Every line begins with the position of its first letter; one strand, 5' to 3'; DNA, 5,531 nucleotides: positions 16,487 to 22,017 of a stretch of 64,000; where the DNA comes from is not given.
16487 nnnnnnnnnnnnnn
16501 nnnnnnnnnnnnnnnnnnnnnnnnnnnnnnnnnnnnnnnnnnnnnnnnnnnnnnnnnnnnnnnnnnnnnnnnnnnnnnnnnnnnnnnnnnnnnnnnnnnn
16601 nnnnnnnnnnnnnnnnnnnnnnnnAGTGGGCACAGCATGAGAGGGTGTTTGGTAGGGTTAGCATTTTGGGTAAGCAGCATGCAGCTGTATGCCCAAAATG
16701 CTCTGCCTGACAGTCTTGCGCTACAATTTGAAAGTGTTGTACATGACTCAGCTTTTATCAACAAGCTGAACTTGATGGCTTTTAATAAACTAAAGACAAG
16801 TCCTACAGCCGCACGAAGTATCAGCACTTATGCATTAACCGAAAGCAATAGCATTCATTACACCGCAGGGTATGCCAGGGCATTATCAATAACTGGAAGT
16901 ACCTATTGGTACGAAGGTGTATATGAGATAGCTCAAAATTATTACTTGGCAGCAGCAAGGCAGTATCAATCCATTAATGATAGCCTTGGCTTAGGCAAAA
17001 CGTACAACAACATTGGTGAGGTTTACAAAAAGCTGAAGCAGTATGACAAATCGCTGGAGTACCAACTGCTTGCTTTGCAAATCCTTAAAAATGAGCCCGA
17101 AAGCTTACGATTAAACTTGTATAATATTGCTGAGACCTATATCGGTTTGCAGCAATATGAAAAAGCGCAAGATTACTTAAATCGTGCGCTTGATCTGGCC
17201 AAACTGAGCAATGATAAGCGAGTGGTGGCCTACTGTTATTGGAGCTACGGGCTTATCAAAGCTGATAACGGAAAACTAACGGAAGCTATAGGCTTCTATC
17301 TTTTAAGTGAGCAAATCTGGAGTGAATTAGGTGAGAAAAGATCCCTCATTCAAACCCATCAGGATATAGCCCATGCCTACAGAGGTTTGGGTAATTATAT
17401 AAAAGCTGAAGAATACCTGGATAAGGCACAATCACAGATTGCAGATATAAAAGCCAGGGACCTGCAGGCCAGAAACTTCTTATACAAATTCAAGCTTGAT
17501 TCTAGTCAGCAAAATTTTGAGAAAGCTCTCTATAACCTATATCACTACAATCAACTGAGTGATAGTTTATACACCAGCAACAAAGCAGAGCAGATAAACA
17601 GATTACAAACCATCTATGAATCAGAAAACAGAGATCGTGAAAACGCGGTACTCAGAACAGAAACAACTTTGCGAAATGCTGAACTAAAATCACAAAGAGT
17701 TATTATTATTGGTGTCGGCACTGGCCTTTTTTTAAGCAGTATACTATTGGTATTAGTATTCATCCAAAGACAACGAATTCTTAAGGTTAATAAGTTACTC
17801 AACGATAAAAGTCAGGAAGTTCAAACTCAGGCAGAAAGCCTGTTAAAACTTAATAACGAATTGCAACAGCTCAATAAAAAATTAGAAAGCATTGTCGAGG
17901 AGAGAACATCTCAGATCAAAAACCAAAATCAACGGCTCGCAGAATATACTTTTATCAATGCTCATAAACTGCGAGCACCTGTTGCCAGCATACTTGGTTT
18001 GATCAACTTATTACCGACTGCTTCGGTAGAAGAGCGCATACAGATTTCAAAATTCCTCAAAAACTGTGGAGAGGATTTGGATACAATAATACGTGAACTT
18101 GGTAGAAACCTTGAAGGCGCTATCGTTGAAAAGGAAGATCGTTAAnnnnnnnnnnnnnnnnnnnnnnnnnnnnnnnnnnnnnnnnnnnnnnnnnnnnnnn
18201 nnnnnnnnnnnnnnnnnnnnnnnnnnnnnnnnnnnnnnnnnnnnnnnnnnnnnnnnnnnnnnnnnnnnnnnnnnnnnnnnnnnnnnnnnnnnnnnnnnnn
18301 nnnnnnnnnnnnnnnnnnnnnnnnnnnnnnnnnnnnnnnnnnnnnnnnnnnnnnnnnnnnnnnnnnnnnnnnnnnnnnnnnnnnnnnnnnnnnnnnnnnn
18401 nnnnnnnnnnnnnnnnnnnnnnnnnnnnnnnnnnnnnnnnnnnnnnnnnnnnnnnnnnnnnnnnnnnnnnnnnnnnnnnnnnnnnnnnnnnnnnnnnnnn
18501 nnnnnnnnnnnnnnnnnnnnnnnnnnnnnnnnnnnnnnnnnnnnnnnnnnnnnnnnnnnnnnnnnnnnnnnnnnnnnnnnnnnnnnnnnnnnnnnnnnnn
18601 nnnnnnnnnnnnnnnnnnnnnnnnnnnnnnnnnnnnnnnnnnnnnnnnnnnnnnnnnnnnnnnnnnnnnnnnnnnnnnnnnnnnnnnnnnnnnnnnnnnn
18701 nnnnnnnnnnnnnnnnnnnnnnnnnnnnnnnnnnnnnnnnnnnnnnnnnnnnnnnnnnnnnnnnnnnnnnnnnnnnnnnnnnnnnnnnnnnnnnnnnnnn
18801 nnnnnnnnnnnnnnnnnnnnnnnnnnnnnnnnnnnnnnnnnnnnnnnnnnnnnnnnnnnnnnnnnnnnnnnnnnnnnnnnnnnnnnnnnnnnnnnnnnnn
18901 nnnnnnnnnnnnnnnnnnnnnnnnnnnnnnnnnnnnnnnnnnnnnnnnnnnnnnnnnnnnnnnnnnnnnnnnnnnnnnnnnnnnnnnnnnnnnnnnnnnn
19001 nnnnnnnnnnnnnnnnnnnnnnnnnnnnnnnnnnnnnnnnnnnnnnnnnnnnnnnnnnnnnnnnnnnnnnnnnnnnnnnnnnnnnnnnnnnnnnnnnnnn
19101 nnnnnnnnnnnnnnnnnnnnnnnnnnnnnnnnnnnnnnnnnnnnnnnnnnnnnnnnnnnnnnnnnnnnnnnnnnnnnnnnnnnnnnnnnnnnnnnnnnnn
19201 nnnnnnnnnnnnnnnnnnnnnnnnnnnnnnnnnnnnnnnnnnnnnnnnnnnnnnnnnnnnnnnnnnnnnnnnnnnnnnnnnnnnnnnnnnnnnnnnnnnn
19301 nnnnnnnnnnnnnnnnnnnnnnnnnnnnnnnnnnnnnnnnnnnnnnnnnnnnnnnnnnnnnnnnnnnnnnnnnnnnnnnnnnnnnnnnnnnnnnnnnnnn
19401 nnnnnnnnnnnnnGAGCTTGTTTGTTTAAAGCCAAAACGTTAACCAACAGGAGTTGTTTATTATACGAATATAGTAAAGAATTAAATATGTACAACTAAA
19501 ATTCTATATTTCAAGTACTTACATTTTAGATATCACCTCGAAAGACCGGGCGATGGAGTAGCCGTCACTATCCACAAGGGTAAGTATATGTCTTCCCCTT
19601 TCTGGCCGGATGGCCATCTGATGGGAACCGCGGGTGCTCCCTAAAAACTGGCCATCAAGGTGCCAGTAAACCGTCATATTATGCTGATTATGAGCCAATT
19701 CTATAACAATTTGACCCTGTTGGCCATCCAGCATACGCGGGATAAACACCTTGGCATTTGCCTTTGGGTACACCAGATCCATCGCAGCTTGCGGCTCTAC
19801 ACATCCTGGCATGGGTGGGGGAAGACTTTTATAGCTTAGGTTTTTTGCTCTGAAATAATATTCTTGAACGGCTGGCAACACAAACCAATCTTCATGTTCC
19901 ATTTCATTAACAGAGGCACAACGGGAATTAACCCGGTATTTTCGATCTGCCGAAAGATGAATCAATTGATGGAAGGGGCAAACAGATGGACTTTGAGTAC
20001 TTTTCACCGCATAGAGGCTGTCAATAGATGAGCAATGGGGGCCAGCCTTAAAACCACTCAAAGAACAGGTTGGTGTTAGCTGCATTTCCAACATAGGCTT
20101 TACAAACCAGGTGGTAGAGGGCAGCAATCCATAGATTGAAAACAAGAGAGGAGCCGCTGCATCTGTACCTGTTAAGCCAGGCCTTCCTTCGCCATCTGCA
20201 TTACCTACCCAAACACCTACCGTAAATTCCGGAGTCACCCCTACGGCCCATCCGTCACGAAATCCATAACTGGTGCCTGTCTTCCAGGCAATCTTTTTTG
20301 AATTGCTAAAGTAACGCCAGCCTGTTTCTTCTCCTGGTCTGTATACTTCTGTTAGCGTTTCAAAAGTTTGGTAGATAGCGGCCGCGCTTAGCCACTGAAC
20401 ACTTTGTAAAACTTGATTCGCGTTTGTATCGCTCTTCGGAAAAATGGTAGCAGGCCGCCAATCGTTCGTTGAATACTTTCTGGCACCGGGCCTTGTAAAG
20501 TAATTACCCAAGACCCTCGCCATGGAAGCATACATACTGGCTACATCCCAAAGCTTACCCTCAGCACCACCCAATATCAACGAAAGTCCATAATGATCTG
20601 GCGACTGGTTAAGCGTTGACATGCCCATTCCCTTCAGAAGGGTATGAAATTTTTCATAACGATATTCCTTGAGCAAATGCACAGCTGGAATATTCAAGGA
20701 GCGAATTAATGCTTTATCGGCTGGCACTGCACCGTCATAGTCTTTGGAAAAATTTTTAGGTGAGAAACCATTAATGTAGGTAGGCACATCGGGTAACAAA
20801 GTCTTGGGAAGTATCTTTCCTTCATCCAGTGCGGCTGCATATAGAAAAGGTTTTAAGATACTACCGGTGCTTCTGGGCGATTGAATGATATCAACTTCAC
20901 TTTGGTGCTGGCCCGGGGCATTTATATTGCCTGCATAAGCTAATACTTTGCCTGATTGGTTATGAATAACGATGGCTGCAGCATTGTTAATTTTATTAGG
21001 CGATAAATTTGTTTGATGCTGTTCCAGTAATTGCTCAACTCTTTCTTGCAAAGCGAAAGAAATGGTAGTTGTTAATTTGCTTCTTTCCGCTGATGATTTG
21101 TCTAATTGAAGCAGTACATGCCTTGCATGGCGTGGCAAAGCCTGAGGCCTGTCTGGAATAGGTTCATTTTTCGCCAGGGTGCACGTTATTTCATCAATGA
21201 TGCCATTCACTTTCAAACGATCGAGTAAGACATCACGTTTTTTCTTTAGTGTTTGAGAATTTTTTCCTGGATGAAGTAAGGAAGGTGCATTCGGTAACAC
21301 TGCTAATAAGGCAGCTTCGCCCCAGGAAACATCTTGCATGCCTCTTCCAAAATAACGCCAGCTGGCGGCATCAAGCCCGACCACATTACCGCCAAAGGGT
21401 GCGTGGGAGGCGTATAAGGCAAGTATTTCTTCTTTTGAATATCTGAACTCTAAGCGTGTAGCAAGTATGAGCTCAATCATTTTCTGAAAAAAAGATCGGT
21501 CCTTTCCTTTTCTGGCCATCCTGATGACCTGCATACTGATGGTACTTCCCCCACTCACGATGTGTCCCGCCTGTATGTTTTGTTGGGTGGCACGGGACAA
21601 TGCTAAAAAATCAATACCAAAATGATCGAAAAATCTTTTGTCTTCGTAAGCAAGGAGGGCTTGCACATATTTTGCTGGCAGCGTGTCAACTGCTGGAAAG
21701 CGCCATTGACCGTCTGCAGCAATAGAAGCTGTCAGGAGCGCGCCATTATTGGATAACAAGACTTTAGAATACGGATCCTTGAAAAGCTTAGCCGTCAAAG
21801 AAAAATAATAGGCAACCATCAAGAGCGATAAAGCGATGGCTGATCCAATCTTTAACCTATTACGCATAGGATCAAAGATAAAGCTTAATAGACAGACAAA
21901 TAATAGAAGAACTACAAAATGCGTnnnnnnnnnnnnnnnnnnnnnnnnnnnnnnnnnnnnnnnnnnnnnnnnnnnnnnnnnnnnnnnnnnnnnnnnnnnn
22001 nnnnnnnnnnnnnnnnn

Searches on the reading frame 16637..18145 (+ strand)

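Call 7: search_protein_families(library=pfam, proteins=[window:16637-18145:+], max_evalue=0.001)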
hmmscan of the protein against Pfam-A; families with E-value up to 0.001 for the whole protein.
window:16637-18145:+ (502 aa): 8 families
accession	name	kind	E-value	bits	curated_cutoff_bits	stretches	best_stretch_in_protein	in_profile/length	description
PF13424.12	TPR_12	-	1.7e-29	102.3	30.1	4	122-189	5-76/77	Tetratricopeptide repeat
PF13181.12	TPR_8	-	8.9e-13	47.7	25.7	2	161-188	4-31/34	Tetratricopeptide repeat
PF00515.34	TPR_1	-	1.2e-11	44.3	27.8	1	121-142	2-23/34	Tetratricopeptide repeat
PF07719.23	TPR_2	-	2.6e-09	36.9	27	1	161-188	4-31/34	Tetratricopeptide repeat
PF13432.12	TPR_16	-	0.00016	22.5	32.7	0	162-224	1-57/65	Tetratricopeptide repeat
PF13374.12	TPR_10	-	0.00027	21.3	27.5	0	122-150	4-32/42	Tetratricopeptide repeat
PF13176.12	TPR_7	-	0.00045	20.5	27.9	0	161-193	2-34/36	Tetratricopeptide repeat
PF13428.12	TPR_14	-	0.00064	20.6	23.5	0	162-189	5-32/44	Tetratricopeptide repeat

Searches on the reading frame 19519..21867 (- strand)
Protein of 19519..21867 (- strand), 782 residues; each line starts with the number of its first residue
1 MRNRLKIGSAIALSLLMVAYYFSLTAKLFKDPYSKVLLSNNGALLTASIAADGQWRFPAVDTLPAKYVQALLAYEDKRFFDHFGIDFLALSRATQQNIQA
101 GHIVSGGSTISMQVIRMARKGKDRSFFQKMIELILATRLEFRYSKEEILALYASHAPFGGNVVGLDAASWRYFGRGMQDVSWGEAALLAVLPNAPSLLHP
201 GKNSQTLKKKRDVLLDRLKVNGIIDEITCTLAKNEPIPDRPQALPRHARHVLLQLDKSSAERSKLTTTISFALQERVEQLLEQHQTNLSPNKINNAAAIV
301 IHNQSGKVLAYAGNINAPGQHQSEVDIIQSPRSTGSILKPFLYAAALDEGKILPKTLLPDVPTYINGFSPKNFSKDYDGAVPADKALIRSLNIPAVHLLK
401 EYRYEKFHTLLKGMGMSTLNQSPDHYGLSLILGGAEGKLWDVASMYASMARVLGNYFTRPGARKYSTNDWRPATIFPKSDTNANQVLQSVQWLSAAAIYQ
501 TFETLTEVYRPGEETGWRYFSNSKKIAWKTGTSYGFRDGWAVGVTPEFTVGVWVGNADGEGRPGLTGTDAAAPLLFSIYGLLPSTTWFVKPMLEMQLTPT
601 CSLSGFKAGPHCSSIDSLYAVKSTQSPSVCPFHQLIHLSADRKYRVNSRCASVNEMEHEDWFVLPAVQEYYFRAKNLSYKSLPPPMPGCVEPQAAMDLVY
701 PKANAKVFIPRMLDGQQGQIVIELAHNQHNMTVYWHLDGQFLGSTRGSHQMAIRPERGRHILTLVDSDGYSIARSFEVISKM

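Call 7: search_protein_families(library=pfam, proteins=[window:19519-21867:-], max_evalue=0.001)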
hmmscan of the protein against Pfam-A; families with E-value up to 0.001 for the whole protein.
window:19519-21867:- (782 aa): 3 families
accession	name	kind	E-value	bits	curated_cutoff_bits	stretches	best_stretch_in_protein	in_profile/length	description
PF00912.28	Transgly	-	6.5e-48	162.9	27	1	57-218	16-177/178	Transglycosylase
PF06832.18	BiPBP_C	-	9.7e-17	61.1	26.8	1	693-772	9-86/90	Penicillin-Binding Protein C-terminus Family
PF00905.27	Transpeptidase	-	3e-13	50.1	22.1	1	297-440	2-148/299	Penicillin binding protein transpeptidase domain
